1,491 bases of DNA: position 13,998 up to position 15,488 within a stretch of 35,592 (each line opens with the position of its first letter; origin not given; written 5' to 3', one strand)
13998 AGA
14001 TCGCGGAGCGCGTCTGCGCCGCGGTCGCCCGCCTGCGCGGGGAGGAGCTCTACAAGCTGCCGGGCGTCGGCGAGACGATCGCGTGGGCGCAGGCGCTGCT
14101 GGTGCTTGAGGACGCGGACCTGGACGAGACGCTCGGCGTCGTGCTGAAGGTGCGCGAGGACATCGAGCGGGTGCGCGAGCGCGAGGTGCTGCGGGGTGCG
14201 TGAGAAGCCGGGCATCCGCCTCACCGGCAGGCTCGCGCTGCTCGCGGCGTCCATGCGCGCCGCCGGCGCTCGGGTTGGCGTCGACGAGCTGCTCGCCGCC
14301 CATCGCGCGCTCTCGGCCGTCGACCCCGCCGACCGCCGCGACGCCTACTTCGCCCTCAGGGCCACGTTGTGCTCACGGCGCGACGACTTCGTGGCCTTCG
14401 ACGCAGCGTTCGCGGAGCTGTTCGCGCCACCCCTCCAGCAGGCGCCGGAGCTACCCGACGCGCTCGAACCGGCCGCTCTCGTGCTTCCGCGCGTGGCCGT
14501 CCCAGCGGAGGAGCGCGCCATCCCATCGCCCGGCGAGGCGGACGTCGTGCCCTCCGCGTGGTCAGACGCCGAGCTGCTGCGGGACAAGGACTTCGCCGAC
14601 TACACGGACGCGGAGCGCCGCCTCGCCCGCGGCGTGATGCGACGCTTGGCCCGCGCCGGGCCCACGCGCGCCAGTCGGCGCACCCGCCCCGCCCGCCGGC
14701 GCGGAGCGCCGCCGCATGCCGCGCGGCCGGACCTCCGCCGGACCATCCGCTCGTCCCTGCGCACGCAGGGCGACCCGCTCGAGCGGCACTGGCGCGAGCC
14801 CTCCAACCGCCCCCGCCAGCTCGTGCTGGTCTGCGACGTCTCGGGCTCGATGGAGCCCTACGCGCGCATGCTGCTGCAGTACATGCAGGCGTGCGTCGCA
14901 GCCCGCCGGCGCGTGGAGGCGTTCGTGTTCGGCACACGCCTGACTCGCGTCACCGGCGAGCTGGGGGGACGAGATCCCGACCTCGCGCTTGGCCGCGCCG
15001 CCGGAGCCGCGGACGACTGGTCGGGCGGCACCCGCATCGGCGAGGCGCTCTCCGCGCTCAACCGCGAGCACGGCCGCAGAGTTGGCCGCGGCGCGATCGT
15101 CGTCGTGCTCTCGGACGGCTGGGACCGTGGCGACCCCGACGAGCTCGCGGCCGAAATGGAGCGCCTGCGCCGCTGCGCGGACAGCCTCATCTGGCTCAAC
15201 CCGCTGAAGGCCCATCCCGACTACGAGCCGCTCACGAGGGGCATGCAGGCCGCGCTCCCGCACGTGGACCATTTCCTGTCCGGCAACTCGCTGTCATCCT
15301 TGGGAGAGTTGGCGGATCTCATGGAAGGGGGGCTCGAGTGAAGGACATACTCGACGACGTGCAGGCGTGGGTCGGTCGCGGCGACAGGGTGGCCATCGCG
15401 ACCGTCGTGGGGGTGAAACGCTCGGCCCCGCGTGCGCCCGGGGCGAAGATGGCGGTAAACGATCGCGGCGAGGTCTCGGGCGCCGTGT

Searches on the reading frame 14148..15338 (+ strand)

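Call 70: search_protein_families(library=pfam, proteins=[window:14148-15338:+], max_evalue=0.0001)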
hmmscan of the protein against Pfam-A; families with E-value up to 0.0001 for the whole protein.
window:14148-15338:+ (397 aa): 2 families
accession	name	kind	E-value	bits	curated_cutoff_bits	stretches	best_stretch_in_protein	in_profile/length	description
PF05762.20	VWA_CoxE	-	2.8e-64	217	26.4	1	178-384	16-221/222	VWA domain containing CoxE-like protein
PF13519.12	VWA_2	-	1.4e-05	26.1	27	1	225-324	1-106/107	von Willebrand factor type A domain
